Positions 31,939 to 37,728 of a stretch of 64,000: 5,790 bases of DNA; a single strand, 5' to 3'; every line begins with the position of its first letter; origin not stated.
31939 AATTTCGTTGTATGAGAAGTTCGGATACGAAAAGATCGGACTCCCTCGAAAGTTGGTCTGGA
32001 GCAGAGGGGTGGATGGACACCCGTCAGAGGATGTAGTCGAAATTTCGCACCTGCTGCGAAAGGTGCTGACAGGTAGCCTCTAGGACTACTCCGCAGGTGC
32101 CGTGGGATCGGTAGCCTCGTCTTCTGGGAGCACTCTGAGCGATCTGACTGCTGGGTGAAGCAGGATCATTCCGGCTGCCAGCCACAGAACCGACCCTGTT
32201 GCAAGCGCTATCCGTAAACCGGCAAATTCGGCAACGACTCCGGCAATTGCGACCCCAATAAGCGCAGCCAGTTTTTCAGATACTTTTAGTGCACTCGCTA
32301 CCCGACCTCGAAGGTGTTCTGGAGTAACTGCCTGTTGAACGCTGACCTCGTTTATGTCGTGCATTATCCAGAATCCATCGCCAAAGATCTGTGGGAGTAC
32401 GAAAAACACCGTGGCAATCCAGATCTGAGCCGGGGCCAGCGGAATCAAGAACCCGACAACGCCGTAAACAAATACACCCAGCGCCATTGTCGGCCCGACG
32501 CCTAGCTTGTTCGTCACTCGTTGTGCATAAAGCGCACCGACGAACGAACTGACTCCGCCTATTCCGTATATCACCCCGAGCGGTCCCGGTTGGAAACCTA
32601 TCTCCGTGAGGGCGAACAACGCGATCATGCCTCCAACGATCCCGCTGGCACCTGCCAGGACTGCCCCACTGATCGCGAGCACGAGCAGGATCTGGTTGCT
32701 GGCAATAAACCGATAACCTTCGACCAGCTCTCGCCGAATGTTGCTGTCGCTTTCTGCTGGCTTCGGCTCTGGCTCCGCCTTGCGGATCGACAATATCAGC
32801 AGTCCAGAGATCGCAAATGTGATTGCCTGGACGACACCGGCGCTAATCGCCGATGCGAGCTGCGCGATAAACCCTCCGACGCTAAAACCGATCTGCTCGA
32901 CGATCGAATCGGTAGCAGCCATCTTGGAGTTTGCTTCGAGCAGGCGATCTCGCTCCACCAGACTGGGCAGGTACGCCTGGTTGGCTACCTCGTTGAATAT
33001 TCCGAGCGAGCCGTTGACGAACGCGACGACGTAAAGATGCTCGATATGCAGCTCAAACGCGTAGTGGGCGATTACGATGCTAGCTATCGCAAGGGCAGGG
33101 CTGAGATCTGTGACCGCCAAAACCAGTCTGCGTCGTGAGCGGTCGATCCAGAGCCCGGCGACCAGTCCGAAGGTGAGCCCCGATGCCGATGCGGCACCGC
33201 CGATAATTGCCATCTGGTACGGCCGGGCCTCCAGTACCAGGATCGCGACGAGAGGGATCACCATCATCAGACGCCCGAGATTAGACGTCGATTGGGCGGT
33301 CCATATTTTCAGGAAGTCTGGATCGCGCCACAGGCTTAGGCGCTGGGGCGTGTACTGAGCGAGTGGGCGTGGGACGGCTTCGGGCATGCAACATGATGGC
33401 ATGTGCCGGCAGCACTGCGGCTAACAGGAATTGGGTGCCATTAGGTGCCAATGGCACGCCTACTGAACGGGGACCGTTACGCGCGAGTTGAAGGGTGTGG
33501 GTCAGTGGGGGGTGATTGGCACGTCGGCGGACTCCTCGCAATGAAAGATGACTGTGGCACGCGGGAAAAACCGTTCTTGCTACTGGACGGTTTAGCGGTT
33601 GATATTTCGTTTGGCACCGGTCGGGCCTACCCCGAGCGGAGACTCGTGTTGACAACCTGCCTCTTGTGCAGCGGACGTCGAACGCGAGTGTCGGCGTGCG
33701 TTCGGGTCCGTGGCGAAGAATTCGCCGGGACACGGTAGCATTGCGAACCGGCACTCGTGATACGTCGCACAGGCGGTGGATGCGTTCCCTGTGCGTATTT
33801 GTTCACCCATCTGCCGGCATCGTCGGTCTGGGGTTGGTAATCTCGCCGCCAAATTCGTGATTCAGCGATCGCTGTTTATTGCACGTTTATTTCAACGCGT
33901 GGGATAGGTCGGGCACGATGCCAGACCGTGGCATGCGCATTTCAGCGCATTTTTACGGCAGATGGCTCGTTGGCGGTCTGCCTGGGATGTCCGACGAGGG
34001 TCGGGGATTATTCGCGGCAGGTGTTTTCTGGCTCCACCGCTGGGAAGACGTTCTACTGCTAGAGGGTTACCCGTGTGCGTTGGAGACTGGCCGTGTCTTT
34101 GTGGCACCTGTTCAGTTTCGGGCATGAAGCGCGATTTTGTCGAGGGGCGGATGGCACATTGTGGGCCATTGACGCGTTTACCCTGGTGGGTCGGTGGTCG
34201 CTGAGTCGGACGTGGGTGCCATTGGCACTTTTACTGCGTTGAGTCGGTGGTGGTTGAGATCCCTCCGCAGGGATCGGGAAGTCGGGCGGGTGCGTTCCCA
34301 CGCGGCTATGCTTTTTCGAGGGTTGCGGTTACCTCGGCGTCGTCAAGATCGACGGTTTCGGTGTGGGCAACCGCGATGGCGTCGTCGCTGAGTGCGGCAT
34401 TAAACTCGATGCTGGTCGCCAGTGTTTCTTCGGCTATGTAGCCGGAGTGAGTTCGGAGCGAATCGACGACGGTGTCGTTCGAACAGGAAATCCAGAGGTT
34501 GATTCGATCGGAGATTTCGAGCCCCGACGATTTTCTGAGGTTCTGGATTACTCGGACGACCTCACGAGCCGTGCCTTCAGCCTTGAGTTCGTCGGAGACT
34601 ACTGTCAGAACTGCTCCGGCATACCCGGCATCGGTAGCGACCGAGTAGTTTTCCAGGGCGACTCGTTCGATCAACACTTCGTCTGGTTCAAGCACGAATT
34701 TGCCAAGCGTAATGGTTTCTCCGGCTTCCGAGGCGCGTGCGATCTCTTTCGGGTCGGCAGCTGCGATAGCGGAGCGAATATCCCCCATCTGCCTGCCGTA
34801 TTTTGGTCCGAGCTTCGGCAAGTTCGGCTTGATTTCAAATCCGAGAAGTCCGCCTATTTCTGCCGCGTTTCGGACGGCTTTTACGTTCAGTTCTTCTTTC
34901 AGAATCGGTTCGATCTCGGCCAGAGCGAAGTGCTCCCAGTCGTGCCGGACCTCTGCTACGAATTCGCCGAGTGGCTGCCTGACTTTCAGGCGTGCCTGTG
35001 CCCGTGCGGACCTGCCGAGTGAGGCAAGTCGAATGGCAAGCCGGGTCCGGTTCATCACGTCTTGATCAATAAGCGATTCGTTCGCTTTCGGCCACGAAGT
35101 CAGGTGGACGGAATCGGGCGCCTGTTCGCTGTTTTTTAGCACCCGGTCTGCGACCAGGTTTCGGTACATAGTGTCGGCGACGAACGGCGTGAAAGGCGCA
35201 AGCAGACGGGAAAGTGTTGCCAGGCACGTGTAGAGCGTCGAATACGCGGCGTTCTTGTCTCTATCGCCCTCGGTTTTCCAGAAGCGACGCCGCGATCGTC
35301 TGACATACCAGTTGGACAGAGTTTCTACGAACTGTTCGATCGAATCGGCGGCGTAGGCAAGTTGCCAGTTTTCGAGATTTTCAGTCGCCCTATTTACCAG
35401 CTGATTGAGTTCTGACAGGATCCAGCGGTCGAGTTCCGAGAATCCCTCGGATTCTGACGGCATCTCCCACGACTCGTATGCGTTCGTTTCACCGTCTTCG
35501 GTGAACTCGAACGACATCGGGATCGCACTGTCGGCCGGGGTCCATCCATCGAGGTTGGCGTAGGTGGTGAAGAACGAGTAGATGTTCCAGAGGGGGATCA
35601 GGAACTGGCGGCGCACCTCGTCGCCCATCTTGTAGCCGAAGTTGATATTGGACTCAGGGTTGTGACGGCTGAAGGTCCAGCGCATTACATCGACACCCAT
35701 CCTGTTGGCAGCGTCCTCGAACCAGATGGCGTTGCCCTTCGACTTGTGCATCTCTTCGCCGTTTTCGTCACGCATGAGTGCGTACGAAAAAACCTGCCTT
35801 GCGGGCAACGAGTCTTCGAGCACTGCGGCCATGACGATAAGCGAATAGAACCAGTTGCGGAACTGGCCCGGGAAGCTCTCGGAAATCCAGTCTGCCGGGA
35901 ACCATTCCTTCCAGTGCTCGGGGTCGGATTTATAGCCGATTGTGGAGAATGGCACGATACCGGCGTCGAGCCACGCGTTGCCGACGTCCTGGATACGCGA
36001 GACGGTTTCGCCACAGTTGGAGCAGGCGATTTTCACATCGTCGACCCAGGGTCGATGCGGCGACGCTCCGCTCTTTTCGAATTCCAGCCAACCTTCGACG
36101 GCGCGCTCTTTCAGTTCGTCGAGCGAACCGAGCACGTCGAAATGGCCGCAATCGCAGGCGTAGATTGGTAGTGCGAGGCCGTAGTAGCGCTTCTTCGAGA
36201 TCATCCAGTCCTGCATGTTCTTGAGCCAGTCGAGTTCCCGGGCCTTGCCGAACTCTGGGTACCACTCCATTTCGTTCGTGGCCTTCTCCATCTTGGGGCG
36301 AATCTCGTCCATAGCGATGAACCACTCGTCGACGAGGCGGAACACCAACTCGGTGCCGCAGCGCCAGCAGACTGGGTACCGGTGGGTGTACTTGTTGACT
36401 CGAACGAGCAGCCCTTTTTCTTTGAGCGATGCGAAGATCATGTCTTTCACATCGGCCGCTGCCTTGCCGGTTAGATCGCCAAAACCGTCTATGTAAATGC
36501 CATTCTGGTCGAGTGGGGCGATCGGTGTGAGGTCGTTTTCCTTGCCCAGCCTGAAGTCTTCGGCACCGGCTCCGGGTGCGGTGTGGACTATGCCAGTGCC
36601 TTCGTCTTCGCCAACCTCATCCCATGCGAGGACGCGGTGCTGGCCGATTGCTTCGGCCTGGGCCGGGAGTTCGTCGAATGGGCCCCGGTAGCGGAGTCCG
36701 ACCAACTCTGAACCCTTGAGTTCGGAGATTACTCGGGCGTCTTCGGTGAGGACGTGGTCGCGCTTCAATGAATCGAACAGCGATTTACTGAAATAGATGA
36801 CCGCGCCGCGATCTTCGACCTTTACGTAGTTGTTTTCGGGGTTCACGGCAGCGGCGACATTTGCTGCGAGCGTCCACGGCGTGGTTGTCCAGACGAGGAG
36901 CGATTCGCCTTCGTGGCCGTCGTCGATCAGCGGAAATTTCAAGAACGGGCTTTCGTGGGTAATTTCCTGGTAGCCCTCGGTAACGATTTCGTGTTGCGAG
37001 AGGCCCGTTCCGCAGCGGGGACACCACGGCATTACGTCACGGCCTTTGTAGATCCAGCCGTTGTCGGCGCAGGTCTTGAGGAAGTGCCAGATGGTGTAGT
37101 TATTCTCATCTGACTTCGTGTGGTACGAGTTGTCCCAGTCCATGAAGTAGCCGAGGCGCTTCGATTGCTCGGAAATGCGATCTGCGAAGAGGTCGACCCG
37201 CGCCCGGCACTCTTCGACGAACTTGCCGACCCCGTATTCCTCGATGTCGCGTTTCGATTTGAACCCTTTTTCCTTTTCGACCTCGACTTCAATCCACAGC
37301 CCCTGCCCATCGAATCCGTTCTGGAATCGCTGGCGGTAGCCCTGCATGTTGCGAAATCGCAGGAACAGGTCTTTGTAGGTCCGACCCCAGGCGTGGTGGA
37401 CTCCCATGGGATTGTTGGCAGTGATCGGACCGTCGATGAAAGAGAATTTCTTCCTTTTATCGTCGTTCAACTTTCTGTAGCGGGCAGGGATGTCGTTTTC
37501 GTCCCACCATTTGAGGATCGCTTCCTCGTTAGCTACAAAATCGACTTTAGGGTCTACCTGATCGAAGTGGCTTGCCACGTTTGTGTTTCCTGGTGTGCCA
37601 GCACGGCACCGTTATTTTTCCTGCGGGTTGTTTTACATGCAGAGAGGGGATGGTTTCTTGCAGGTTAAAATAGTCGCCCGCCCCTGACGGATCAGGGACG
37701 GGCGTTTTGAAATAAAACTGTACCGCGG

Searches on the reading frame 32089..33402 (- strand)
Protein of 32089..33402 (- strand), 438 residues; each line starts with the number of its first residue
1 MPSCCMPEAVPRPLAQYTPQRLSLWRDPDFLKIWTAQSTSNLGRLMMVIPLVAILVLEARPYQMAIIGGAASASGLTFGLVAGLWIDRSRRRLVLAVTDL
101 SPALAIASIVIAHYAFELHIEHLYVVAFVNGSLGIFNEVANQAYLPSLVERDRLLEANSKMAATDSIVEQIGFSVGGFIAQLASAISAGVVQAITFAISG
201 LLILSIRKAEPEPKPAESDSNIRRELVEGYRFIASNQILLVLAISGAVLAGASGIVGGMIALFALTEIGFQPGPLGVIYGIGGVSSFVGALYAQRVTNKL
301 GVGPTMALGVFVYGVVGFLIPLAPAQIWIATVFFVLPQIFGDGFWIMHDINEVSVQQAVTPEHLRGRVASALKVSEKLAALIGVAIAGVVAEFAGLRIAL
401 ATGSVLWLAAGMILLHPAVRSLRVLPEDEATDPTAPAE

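Call 59: search_protein_families(library=pfam, proteins=[window:32089-33402:-], max_evalue=0.000001)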
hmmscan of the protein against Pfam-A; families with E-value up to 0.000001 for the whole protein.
window:32089-33402:- (438 aa): 2 families
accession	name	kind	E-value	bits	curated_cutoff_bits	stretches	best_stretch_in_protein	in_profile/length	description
PF07690.21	MFS_1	-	1.2e-23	84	33.4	1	46-383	13-346/347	Major Facilitator Superfamily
PF05977.19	MFS_3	-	5.9e-21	74.9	27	1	26-422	8-398/524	Transmembrane secretion effector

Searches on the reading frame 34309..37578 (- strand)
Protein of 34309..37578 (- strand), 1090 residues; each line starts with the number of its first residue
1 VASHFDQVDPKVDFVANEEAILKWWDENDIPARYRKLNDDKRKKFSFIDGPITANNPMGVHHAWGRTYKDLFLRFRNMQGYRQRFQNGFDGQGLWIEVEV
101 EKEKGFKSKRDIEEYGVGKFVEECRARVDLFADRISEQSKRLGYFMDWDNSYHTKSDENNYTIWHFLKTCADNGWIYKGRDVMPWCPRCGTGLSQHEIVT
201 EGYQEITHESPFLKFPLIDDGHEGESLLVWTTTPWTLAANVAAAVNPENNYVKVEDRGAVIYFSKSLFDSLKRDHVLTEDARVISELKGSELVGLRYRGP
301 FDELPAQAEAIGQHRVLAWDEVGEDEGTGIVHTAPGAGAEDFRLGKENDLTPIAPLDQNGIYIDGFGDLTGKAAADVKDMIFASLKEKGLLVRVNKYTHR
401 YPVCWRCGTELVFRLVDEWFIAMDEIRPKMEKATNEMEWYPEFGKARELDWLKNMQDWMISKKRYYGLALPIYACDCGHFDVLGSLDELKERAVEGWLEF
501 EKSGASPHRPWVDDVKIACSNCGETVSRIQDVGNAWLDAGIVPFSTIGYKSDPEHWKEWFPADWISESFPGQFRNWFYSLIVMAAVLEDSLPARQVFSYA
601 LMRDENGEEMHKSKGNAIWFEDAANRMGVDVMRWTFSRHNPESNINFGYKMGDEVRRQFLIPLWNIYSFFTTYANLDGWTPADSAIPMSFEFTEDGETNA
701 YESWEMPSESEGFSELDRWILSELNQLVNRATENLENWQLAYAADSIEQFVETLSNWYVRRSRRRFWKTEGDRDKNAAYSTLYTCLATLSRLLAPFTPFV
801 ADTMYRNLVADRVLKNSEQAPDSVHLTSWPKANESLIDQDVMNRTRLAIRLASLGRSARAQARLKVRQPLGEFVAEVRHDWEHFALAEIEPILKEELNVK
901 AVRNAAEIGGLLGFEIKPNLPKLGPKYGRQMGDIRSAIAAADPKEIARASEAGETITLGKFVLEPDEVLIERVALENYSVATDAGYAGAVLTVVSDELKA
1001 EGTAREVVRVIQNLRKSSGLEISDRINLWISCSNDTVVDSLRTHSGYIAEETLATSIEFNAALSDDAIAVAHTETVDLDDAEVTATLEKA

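Call 59: search_protein_families(library=pfam, proteins=[window:34309-37578:-], max_evalue=0.000001)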
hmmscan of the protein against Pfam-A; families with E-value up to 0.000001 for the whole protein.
window:34309-37578:- (1090 aa): 4 families
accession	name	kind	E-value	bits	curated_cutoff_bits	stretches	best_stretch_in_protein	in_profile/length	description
PF00133.28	tRNA-synt_1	-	1.6e-82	277.9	22.7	1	21-646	2-412/414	tRNA synthetases class I (I, L, M and V)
PF19302.4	DUF5915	-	4.6e-42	144.2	27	1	892-1089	3-194/195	Domain of unknown function (DUF5915)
PF08264.19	Anticodon_1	-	3e-33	115.2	25.1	1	717-870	1-144/148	Anticodon-binding domain of tRNA ligase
PF09334.17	tRNA-synt_1g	-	2.7e-17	63.1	20.1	0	536-644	248-362/391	tRNA synthetases class I (M)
